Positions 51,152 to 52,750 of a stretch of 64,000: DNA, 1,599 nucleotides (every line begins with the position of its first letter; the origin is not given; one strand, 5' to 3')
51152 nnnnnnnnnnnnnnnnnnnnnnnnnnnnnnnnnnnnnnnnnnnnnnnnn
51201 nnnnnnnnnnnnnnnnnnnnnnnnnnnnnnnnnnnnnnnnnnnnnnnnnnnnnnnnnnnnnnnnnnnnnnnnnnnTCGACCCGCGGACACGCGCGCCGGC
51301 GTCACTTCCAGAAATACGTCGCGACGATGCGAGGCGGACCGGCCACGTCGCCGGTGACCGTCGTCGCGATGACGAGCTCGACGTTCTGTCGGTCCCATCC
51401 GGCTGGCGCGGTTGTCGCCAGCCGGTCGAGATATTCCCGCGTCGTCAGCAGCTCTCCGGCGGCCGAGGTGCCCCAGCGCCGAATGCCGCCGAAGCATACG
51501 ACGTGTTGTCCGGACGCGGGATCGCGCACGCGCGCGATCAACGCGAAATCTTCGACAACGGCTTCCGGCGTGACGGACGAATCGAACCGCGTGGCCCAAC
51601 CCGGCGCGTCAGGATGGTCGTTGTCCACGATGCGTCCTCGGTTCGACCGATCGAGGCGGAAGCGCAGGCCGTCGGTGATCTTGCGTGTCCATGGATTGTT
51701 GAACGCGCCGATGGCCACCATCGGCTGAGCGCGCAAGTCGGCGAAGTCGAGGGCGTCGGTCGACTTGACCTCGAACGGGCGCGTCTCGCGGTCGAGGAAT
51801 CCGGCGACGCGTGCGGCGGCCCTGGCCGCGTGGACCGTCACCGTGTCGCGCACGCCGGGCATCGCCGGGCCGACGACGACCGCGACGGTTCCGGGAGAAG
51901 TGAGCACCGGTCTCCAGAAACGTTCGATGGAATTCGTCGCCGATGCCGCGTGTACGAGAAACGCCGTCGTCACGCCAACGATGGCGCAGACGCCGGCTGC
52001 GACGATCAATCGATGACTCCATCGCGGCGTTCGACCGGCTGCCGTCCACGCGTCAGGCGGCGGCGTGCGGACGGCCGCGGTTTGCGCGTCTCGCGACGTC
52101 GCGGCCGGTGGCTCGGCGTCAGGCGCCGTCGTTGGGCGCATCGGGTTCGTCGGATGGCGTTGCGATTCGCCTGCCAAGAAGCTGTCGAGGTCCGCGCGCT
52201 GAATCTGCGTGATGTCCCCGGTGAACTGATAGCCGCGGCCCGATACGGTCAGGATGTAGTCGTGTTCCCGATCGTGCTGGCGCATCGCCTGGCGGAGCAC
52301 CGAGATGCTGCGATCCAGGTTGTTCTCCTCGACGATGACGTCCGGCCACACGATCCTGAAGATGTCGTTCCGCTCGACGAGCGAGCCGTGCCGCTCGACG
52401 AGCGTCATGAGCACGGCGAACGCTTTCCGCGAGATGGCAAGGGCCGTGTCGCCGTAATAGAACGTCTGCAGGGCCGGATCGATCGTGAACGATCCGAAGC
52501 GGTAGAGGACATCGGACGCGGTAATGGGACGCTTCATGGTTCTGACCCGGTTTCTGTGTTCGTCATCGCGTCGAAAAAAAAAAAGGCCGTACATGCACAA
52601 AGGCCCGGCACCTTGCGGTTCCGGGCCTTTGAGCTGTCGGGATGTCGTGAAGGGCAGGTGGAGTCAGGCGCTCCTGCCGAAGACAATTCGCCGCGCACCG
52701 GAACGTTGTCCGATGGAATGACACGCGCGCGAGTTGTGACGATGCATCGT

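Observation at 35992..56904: Sulfatase-rich island (5 sulfatases, anSME, TonB receptor, 3 regulators) with no glycoside hydrolase, lyase or SusD partner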

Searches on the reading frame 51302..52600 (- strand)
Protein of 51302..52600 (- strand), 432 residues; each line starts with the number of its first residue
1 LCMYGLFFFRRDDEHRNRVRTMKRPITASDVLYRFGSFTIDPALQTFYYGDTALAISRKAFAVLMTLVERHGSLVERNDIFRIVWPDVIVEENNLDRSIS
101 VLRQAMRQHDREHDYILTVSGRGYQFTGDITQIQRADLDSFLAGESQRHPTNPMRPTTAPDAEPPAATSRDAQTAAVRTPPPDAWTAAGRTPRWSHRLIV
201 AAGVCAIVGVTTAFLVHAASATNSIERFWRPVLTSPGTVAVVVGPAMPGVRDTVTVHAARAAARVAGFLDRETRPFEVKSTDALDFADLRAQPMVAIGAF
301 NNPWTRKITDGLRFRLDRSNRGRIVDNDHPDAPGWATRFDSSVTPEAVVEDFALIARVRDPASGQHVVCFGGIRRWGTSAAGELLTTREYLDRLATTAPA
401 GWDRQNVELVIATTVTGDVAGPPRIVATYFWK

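Call 4: search_protein_families(library=pfam, proteins=[window:51302-52600:-], max_evalue=0.01)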
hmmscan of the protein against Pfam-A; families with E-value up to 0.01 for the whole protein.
window:51302-52600:- (432 aa): 1 family
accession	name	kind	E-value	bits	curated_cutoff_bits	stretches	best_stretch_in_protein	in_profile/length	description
PF00486.34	Trans_reg_C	-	2.9e-14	53.3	26.2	1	53-126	3-77/77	Transcriptional regulatory protein, C terminal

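Call 48: search_protein_families(library=ncbifam, proteins=[window:51302-52600:-], max_evalue=0.001)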
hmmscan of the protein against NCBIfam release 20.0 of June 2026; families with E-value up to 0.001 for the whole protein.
window:51302-52600:- (432 aa): 29 families (the best 25 are shown)
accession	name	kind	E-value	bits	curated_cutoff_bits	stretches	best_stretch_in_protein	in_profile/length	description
NF009037.0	PRK12370.1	equivalog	1.4e-13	50.1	589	1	49-131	29-110/553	HilA/EilA family virulence transcriptional regulator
NF008296.0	PRK11083.1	equivalog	1.9e-10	40.5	273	1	17-126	116-225/228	two-component system response regulator CreB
NF007540.1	PRK10153.1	equivalog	1.9e-10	40.3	400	1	57-216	30-190/516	lysine decarboxylation/transport transcriptional activator CadC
NF045944.1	ResRegRpaBCyano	equivalog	6.8e-10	38.7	330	1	27-126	125-227/229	response regulator transcription factor RpaB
NF033117.2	vanR_ACDEGLN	exception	2.2e-09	37.2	350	1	35-125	133-224/226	VanR-ABDEGLN family response regulator transcription factor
NF053854.1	RespRegPhoBBctds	equivalog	6.7e-09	35.4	270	1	27-126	127-224/225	two-component system response regulator PhoB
TIGR02154.1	PhoB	equivalog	1.9e-08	33.9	296.2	1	18-126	115-225/226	phosphate regulon transcriptional regulator PhoB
NF033120.0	vanR_FM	exception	5.9e-08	32.6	460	1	18-128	120-231/231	vancomycin resistance response regulator transcription factor, VanR-F/VanR-M family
NF007982.1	PRK10710.1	equivalog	1.3e-07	31.5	380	1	17-133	116-234/235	envelope stress response regulator BaeR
TIGR01387.1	cztR_silR_copR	subfamily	2.3e-07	30.7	279.2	1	17-126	108-218/218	heavy metal response regulator transcription factor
NF000404.1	vanR-D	exception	9.3e-07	28.6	500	1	54-125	157-229/232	vancomycin resistance response regulator transcription factor VanR-D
NF007977.0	PRK10701.1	equivalog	1e-06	28.4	330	1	13-128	119-235/241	two-component system response regulator RstA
NF007005.1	PRK09468.1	equivalog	1.1e-06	28.3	331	1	28-129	132-234/237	osmolarity response regulator transcription factor OmpR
NF008870.1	PRK11906.1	equivalog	2.6e-06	26.7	800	1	50-134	26-109/458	HilA family transcriptional regulator YgeH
NF008034.0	PRK10766.1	equivalog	5.5e-06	26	275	1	20-130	124-230/231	two-component system response regulator TorR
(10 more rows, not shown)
